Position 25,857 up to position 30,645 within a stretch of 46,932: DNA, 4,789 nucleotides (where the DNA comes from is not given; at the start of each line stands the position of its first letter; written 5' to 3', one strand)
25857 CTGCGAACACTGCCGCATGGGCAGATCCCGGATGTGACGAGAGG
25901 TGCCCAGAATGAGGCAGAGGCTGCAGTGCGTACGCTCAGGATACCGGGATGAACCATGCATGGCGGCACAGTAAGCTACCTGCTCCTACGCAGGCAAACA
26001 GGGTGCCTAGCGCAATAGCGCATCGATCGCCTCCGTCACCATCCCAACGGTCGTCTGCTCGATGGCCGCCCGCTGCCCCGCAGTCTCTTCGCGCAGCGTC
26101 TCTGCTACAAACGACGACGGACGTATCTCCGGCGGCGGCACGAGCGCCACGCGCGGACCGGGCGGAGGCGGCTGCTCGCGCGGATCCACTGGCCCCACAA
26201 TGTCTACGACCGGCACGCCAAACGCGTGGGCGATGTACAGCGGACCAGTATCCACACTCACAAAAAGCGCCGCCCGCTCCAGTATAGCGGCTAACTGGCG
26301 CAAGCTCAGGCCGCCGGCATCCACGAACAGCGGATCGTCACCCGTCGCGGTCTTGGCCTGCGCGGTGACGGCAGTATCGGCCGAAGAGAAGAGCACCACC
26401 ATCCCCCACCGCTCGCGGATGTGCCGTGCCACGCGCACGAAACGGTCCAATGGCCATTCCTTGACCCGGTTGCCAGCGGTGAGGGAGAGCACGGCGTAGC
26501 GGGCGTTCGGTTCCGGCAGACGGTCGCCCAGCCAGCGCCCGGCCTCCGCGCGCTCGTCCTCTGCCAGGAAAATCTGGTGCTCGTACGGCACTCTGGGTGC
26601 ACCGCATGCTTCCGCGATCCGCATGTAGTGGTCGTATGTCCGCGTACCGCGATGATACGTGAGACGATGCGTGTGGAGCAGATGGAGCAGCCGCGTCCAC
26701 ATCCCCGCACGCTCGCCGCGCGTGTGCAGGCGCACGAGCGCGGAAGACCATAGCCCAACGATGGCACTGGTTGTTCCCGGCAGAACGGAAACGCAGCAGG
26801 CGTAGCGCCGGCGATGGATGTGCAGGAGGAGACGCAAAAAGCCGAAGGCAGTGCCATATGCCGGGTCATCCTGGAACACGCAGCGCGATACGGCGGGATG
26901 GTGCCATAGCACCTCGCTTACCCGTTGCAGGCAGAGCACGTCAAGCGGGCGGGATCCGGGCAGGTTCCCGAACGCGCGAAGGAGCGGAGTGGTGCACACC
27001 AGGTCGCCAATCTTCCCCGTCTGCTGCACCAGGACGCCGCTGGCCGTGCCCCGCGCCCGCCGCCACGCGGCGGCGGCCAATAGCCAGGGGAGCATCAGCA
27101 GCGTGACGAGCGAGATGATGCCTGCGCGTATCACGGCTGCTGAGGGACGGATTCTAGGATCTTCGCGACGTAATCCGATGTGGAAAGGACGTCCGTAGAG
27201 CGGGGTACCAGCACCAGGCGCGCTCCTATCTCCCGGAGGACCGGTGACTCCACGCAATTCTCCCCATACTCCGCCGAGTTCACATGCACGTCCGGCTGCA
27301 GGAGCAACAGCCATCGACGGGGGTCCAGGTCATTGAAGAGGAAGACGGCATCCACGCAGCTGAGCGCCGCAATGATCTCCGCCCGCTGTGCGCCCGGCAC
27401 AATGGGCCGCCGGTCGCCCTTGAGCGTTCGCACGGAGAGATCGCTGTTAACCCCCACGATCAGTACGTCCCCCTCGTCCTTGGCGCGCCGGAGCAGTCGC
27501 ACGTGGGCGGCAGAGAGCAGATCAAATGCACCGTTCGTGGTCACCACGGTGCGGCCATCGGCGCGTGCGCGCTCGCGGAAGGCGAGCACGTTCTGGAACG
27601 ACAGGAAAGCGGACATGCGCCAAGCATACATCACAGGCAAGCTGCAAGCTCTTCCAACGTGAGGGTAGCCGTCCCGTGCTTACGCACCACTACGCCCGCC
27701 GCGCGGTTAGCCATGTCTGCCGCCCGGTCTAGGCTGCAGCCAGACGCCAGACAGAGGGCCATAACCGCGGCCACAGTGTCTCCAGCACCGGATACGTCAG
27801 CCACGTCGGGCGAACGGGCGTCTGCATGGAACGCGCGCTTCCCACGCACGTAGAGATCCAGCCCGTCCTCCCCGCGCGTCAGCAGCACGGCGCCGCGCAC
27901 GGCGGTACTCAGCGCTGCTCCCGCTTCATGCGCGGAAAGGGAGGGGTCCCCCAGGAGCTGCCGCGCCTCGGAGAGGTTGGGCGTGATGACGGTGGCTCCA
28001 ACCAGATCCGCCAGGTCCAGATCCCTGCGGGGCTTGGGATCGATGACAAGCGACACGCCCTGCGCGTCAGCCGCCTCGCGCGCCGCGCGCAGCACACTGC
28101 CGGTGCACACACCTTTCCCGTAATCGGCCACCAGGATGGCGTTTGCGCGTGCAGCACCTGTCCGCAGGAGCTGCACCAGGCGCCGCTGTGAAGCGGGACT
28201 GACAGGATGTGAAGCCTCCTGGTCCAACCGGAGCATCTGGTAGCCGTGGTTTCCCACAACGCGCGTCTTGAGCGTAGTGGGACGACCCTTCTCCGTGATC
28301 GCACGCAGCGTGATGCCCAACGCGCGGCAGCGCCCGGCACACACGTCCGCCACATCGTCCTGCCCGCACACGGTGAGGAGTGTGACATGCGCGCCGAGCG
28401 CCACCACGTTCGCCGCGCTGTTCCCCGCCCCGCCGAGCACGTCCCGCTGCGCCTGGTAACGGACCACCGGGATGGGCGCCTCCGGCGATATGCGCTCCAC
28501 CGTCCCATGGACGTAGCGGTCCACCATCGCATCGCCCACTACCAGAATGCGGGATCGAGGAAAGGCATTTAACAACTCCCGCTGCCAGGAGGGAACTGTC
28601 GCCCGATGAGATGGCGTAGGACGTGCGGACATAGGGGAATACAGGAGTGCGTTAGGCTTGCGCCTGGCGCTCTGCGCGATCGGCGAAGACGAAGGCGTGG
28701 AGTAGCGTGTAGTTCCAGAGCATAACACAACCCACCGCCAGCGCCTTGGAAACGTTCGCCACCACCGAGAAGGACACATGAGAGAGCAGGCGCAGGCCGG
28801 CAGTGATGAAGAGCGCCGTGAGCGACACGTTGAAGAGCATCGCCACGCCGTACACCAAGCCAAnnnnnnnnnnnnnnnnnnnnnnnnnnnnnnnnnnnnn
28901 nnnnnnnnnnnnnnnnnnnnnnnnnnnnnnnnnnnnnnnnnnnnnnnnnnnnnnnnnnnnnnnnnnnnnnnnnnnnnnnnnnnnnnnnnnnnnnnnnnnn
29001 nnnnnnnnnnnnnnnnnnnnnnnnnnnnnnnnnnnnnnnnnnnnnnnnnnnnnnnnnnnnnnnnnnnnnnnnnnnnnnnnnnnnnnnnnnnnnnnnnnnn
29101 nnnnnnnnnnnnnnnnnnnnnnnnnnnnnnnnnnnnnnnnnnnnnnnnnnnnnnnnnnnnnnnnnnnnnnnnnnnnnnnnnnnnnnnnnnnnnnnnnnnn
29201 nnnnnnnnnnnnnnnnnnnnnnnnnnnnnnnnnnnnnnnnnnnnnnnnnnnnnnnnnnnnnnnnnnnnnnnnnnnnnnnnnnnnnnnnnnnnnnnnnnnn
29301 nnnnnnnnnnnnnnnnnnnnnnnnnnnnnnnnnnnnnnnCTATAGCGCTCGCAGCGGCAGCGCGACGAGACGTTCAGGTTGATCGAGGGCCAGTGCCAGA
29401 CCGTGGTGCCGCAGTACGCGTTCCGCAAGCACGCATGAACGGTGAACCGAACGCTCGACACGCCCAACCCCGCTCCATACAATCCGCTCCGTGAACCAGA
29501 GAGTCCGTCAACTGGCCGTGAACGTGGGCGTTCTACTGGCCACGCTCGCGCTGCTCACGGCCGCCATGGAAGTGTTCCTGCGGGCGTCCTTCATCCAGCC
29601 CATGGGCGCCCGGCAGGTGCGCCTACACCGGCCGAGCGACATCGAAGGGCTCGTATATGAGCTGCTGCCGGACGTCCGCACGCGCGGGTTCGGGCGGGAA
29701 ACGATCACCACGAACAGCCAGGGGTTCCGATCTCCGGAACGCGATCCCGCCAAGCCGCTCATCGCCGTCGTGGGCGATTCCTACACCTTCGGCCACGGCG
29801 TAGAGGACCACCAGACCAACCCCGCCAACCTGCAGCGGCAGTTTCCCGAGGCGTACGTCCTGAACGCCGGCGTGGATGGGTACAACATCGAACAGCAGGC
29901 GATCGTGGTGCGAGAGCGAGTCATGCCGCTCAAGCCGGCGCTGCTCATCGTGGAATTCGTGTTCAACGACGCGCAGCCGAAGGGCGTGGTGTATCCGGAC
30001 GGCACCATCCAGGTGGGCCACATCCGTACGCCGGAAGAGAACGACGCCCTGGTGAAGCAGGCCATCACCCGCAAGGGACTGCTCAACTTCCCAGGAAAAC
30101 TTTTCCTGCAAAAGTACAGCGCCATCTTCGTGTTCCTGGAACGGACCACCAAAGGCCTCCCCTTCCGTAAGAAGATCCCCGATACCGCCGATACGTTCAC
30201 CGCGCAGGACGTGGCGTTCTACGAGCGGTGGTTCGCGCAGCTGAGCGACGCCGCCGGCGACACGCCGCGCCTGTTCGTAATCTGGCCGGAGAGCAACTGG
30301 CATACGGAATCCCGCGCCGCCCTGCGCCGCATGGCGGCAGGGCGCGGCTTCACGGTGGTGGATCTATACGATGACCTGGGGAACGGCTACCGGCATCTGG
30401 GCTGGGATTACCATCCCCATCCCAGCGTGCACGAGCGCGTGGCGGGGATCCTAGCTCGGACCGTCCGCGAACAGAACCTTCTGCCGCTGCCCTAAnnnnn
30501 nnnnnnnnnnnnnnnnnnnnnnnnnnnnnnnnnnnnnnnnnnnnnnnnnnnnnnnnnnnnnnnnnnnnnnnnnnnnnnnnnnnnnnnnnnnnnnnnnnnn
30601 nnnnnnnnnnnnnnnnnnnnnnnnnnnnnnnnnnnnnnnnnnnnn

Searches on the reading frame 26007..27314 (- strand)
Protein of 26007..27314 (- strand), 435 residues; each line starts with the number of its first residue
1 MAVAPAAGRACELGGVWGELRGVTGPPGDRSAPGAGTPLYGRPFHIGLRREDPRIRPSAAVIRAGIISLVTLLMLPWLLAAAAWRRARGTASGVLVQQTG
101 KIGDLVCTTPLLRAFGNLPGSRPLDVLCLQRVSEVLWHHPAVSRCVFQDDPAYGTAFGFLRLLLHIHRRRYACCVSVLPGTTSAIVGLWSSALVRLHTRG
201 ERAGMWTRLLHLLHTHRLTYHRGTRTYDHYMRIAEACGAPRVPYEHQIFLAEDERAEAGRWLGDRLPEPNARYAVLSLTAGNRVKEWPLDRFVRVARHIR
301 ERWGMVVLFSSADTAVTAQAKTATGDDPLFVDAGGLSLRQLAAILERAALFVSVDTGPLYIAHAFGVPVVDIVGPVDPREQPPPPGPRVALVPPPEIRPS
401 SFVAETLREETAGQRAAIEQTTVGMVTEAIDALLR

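Call 13: search_protein_families(library=pfam, proteins=[window:26007-27314:-], max_evalue=0.00001)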
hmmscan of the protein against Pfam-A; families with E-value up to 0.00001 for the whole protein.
window:26007-27314:- (435 aa): 1 family
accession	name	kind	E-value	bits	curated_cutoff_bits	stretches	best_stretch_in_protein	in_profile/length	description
PF01075.23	Glyco_transf_9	-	7.7e-19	68.4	22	1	187-383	21-219/247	Glycosyltransferase family 9 (heptosyltransferase)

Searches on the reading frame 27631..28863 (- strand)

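Call 84: search_protein_families(library=pfam, proteins=[window:27631-28863:-], max_evalue=0.00001)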
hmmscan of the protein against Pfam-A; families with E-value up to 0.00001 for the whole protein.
window:27631-28863:- (410 aa): 2 families
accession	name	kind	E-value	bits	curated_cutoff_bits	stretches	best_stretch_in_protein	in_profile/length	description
PF00294.29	PfkB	-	2.1e-37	129.5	25.8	1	105-400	3-297/302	pfkB family carbohydrate kinase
PF08543.17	Phos_pyr_kin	-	1.4e-09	38.2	27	1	288-387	118-226/246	Phosphomethylpyrimidine kinase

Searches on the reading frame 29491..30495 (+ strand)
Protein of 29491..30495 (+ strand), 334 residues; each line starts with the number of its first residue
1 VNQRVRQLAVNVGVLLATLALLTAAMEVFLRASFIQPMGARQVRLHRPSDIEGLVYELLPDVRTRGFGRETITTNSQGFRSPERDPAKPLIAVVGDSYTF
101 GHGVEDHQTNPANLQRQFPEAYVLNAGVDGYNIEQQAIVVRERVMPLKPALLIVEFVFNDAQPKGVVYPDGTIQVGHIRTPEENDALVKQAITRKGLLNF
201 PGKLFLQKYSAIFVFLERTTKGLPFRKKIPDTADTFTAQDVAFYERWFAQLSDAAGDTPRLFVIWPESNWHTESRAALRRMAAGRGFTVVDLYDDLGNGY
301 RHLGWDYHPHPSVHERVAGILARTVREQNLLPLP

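Call 84: search_protein_families(library=pfam, proteins=[window:29491-30495:+], max_evalue=0.00001)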
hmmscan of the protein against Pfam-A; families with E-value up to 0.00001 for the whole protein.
window:29491-30495:+ (334 aa): 1 family
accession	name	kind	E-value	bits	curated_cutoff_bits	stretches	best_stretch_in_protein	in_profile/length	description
PF13472.12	Lipase_GDSL_2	-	1.8e-11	45.3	32.9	1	93-315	1-177/178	GDSL-like Lipase/Acylhydrolase family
